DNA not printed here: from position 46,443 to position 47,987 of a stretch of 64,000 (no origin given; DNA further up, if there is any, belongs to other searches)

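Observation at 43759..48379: Non-canonical iron/copper uptake operon: PepSY-TM + P19-like lipoprotein + Tat DyP-like protein + His-anchored protein, no Ftr1/EfeU permease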

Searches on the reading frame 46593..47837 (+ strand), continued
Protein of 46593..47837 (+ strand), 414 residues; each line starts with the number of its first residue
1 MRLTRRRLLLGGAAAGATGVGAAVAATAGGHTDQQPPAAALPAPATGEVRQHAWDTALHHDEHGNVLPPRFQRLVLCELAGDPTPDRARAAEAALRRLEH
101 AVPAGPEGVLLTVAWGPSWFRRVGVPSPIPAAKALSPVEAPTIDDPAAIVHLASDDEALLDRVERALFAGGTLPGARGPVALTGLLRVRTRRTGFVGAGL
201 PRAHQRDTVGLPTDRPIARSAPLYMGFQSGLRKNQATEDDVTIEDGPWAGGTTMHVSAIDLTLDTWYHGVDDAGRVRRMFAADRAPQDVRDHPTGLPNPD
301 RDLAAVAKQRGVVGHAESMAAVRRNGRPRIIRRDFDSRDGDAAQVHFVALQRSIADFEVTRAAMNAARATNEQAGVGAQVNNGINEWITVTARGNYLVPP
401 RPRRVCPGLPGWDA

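Call 32: search_protein_families(library=pfam, max_evalue=0.01, proteins=[L057:3512-4537:+, L037:10695-11129:-, L018:11581-12225:+, L047:9337-10713:-, L019:7301-7915:-, L010:7367-8191:-, L039:527-1093:-, L015:4864-6582:+, L079:3320-4957:+, L008:5402-6244:-])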
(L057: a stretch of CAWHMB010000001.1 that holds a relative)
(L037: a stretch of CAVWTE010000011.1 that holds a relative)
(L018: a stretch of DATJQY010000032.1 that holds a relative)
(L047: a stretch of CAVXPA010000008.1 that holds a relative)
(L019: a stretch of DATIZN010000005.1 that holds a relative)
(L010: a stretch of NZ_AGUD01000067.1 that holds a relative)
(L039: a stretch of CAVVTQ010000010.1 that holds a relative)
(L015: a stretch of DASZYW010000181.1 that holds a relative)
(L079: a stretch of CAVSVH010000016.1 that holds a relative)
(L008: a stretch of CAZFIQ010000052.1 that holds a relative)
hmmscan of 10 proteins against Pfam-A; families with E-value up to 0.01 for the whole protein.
L057:3512-4537:+ (341 aa): 0 families

L037:10695-11129:- (144 aa): 0 families

L018:11581-12225:+ (214 aa): 0 families

L047:9337-10713:- (458 aa): 3 families
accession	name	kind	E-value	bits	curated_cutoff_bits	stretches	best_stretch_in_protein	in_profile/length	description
PF02630.20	SCO1-SenC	-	4.1e-08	33.7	22.8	1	300-435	3-132/134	SCO1/SenC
PF00578.27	AhpC-TSA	-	3.7e-05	24.1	26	1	296-362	3-68/124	AhpC/TSA family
PF19953.4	EACC1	-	0.0021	18.5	23.6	0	181-226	26-73/107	Effector Associated Constant Component 1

L019:7301-7915:- (204 aa): 0 families

L010:7367-8191:- (274 aa): 3 families
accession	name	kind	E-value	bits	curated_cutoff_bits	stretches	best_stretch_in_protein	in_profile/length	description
PF13561.12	adh_short_C2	-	1.2e-42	146.5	27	1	42-272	7-236/236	Enoyl-(Acyl carrier protein) reductase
PF00106.31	adh_short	-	1.8e-34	119.3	26.6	1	32-224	1-192/195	short chain dehydrogenase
PF08659.16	KR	-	9.1e-12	45.7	22.6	1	34-193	3-161/180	KR domain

L039:527-1093:- (188 aa): 3 families
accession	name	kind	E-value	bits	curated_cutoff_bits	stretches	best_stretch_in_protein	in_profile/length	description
PF08281.18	Sigma70_r4_2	-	3.2e-14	52.7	25.7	1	114-165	3-54/54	Sigma-70, region 4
PF04542.20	Sigma70_r2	-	7.5e-14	51.7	24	1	23-89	2-71/71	Sigma-70 region 2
PF22233.2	PhyR_sigma-like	-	0.00031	20.9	27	1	119-165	1-47/50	Response regulator PhyR, sigma-like domain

L015:4864-6582:+ (572 aa): 3 families
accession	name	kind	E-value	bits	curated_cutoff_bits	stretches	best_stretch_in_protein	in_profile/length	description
PF04234.18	CopC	-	2.8e-20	73.6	23.3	1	25-121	1-92/92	CopC domain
PF05425.18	CopD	-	4.6e-17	62.8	32.1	1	342-442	5-105/105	Copper resistance protein D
PF13115.11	YtkA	-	8.8e-08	33.1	25.9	1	480-550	11-82/85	YtkA-like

L079:3320-4957:+ (545 aa): 2 families
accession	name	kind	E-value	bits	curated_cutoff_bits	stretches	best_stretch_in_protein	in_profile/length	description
PF00342.24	PGI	-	1.5e-218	726.7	22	1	55-538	1-486/486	Phosphoglucose isomerase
PF25528.1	DUF7917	-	0.0032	17.8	27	1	192-238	2-47/68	Domain of unknown function (DUF7917)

L008:5402-6244:- (280 aa): 1 family
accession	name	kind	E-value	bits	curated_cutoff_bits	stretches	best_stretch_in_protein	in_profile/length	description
PF09678.15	Caa3_CtaG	-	2.1e-41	142.3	27.7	1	26-264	2-236/237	Cytochrome c oxidase caa3 assembly factor (Caa3_CtaG)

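Call 41: search_dna_similar(query=window:46593-47837:+, collection=plasmids, mode=protein, max_evalue=0.001, max_rows=30)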
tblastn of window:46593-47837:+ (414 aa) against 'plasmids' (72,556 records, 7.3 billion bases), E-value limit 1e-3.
Records with a match: 40; places in all: 40; records where one place covers at least 80% of the query: 38.
Best place of each record, by identity: <60% 40.
By first word of the organism name: Halorussus 9; Halobaculum 7; Haladaptatus 3; Halomarina 3; Haloarcula 2; Halorubrum 2; Haloferax 2; Halocatena 2; Streptomyces 1; Halarchaeum 1; and 8 more.
By predicted mobility (MOB-suite, as given by PLSDB): non-mobilizable 40.
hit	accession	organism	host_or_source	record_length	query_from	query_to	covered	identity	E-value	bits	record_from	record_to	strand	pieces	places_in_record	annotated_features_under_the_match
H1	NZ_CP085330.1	Haladaptatus salinisoli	cell culture,saline soil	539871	50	407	86%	44.7%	7e-62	223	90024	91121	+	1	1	Dyp-type peroxidase domain-containing protein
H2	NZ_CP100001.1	Halorussus vallis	cell culture,saline soil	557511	50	407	86%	44.0%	7e-60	217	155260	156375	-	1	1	Dyp-type peroxidase domain-containing protein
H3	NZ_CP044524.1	Halorussus halophilus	pure culture,marine solar saltern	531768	50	407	86%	43.7%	2e-60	219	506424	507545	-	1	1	Dyp-type peroxidase domain-containing protein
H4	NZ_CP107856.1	Streptomyces sp. NBC_00503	-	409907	51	409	87%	43.3%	2e-49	187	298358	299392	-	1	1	hypothetical protein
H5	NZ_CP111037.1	Haladaptatus caseinilyticus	cell culture,sediment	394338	50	407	86%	43.0%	9e-63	226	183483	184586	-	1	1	Dyp-type peroxidase domain-containing protein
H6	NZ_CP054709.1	Halarchaeum sp. CBA1220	solar salt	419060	50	414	88%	42.1%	1e-51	193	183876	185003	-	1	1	Dyp-type peroxidase domain-containing protein | iron transporter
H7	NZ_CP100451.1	Halomarina sp. BCD28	-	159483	50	407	86%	42.6%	2e-52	196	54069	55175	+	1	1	Dyp-type peroxidase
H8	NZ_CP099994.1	Halorussus salilacus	cell culture,Substrate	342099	50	407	86%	42.4%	1e-51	193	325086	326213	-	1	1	Tat pathway signal protein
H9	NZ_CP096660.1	Halorussus limi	cell culture,saline soil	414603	49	407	87%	41.7%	9e-57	208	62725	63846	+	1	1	Dyp-type peroxidase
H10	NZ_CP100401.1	Halorussus aquaticus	cell culture,saline soil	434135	50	407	86%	41.8%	7e-56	206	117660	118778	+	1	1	Tat pathway signal protein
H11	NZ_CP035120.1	Halorussus pelagicus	pure culture,salted brown alga Laminaria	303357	50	407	86%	41.5%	5e-56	206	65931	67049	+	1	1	Dyp-type peroxidase domain-containing protein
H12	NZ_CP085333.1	Haladaptatus salinisoli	cell culture,saline soil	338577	50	409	87%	40.5%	4e-47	180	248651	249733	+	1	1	Dyp-type peroxidase domain-containing protein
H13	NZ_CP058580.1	Halobaculum salinum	cell culture,saline soil sample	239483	51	407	86%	40.6%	2e-42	167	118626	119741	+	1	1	Dyp-type peroxidase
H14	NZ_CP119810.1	Halorussus caseinilyticus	cell culture,coastal saline-alkali land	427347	50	407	86%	40.2%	4e-56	206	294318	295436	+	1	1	Dyp-type peroxidase domain-containing protein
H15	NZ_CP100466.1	Halomicrococcus gelatinilyticus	cell culture,sediment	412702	50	407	86%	40.1%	5e-56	206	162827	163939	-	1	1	Tat pathway signal protein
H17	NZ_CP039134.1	Haloarcula marismortui ATCC 43049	Cell culture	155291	50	407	86%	39.9%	4e-55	203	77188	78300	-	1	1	twin-arginine translocation signal domain-containing protein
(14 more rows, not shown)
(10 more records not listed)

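Call 42: get_annotated_region(hit=H17, flank=7000)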
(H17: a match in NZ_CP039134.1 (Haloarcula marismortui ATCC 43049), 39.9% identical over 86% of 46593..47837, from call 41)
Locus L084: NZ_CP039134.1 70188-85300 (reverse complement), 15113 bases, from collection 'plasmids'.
description: Haloarcula marismortui ATCC 43049 plasmid pHMA155, complete sequence
organism: Haloarcula marismortui ATCC 43049 (NCBI taxid 272569)
taxonomy: Archaea; Euryarchaeota; Halobacteria; Halobacteriales; Haloarculaceae; Haloarcula; Haloarcula marismortui; Haloarcula marismortui ATCC 43049
host: -; source: Cell culture; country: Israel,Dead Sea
typing (MOB-suite, as given by PLSDB): non-mobilizable
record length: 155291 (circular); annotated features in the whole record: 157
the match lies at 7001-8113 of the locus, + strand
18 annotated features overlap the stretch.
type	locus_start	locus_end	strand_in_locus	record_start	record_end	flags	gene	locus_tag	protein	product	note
CDS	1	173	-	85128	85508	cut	-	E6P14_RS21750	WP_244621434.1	hypothetical protein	-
CDS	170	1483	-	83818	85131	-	-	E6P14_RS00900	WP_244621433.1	hypothetical protein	-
CDS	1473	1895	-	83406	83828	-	-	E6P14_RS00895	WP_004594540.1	hypothetical protein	-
CDS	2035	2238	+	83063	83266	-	-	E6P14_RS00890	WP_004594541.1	hypothetical protein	-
CDS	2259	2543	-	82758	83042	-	-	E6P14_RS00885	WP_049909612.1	hypothetical protein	-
CDS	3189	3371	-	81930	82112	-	xseB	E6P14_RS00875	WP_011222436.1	exodeoxyribonuclease VII small subunit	GO:0006308 - DNA catabolic process [Evidence IEA]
CDS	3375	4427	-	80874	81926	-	xseA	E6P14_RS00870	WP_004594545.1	exodeoxyribonuclease VII large subunit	GO:0006308 - DNA catabolic process [Evidence IEA]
CDS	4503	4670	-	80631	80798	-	-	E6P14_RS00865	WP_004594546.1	DNA-binding protein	-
CDS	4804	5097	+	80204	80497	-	-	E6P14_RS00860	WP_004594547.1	PadR family transcriptional regulator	-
CDS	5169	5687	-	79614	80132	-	-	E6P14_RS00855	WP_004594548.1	winged helix-turn-helix transcriptional regulator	-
CDS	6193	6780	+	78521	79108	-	-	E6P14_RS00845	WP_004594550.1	methyltransferase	-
CDS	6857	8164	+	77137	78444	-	-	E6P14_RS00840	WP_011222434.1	twin-arginine translocation signal domain-containing protein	-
CDS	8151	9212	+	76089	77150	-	-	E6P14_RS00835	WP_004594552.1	iron transporter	-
CDS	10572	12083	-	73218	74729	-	-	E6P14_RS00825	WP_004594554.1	hypothetical protein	-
CDS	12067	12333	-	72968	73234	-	-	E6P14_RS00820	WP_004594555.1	hypothetical protein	-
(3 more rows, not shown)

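Call 43: get_annotated_region(hit=H4, flank=7000)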
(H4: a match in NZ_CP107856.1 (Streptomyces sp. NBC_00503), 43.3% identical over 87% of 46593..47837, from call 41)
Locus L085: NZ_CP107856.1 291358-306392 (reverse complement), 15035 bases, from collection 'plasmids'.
description: Streptomyces sp. NBC_00503 plasmid unnamed1, complete sequence
organism: Streptomyces sp. NBC_00503 (NCBI taxid 2903659)
taxonomy: Bacteria; Actinomycetota; Actinomycetes; Kitasatosporales; Streptomycetaceae; Streptomyces; Streptomyces sp. NBC 00503
host: -; source: -; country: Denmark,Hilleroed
typing (MOB-suite, as given by PLSDB): non-mobilizable; replicon rep_cluster_1789
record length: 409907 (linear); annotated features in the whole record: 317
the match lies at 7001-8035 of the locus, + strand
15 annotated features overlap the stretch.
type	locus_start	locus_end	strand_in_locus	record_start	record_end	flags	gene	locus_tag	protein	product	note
CDS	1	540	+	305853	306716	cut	-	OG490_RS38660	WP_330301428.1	NAD(P)H-binding protein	-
CDS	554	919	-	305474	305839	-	-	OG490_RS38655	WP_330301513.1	GNAT family N-acetyltransferase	-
CDS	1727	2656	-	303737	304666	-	-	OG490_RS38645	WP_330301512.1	endonuclease/exonuclease/phosphatase family protein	-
CDS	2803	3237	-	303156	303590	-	-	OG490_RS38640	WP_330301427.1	VOC family protein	-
CDS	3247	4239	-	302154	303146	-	-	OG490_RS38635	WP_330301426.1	NAD-dependent epimerase/dehydratase family protein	-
CDS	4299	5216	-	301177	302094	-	-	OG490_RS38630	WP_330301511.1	LysR family transcriptional regulator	GO:0006355 - regulation of DNA-templated transcription [Evidence IEA]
CDS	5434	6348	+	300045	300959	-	-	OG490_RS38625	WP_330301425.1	zinc-binding dehydrogenase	-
CDS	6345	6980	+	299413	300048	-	-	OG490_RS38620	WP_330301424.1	NAD(P)H-binding protein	-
CDS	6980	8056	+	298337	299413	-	-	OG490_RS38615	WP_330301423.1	hypothetical protein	-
CDS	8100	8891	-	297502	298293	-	-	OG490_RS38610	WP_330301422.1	helix-turn-helix transcriptional regulator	-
CDS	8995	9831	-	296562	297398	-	-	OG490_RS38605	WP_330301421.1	helix-turn-helix transcriptional regulator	-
CDS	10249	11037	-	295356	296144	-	-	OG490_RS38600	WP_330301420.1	Ldh family oxidoreductase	-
CDS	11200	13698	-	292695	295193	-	-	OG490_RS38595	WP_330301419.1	alpha/beta fold hydrolase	-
CDS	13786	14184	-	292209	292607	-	-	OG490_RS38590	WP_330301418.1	nuclear transport factor 2 family protein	-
CDS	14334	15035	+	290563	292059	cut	-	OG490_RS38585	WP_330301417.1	MFS transporter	-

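Call 44: get_annotated_region(hit=H1, flank=7000)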
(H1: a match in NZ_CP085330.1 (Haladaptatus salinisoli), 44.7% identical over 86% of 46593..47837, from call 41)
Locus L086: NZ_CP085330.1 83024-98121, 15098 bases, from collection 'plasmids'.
description: Haladaptatus salinisoli strain PSR8 plasmid unnamed3, complete sequence
organism: Haladaptatus salinisoli (NCBI taxid 2884876)
taxonomy: Archaea; Euryarchaeota; Halobacteria; Halobacteriales; Haladaptataceae; Haladaptatus; Haladaptatus salinisoli
host: -; source: cell culture,saline soil; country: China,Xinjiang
typing (MOB-suite, as given by PLSDB): non-mobilizable
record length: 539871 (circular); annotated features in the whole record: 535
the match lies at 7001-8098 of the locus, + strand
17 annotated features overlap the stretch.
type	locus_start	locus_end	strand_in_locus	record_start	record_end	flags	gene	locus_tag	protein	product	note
CDS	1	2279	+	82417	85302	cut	-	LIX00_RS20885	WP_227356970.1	prolyl oligopeptidase family serine peptidase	GO:0006508 - proteolysis [Evidence IEA]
CDS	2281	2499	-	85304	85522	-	-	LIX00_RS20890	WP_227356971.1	hypothetical protein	-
CDS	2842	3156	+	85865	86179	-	-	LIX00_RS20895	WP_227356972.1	HalOD1 output domain-containing protein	-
CDS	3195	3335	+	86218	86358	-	-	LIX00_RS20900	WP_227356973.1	hypothetical protein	-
CDS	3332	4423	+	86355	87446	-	-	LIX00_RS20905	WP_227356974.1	tyrosine-type recombinase/integrase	GO:0015074 - DNA integration [Evidence IEA]; GO:0006310 - DNA recombination [Evidence IEA]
CDS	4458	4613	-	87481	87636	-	-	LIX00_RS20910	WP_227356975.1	hypothetical protein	-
CDS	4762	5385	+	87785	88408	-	-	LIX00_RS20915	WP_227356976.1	hypothetical protein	-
CDS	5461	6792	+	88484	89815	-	-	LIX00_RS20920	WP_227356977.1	hypothetical protein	-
CDS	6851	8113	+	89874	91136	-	-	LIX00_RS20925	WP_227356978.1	Dyp-type peroxidase domain-containing protein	-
CDS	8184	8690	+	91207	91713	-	-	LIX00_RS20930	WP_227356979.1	DUF892 family protein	-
CDS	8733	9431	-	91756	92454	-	-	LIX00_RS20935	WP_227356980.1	DUF2071 domain-containing protein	-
CDS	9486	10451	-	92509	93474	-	-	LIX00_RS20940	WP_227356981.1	NAD(P)-dependent oxidoreductase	-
CDS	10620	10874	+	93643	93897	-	-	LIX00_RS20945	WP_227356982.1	hypothetical protein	-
CDS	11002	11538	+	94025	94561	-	-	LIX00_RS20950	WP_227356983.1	BGTF surface domain-containing protein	-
CDS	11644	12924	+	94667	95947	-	-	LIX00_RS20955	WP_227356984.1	MFS transporter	GO:0055085 - transmembrane transport [Evidence IEA]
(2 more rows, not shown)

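Call 99: search_protein_families(library=pfam, max_evalue=0.01, proteins=[L084:8151-9212:+])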
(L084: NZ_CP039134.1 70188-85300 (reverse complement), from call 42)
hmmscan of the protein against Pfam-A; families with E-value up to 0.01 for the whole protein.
L084:8151-9212:+ (353 aa): 2 families
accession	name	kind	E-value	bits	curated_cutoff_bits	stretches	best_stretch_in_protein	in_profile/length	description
PF24041.1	DUF7350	-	5.6e-57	191.7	27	1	227-352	1-125/125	Domain of unknown function (DUF7350)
PF10634.15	Iron_transport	-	8.5e-07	29.7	21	1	105-169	60-124/150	Fe2+ transport protein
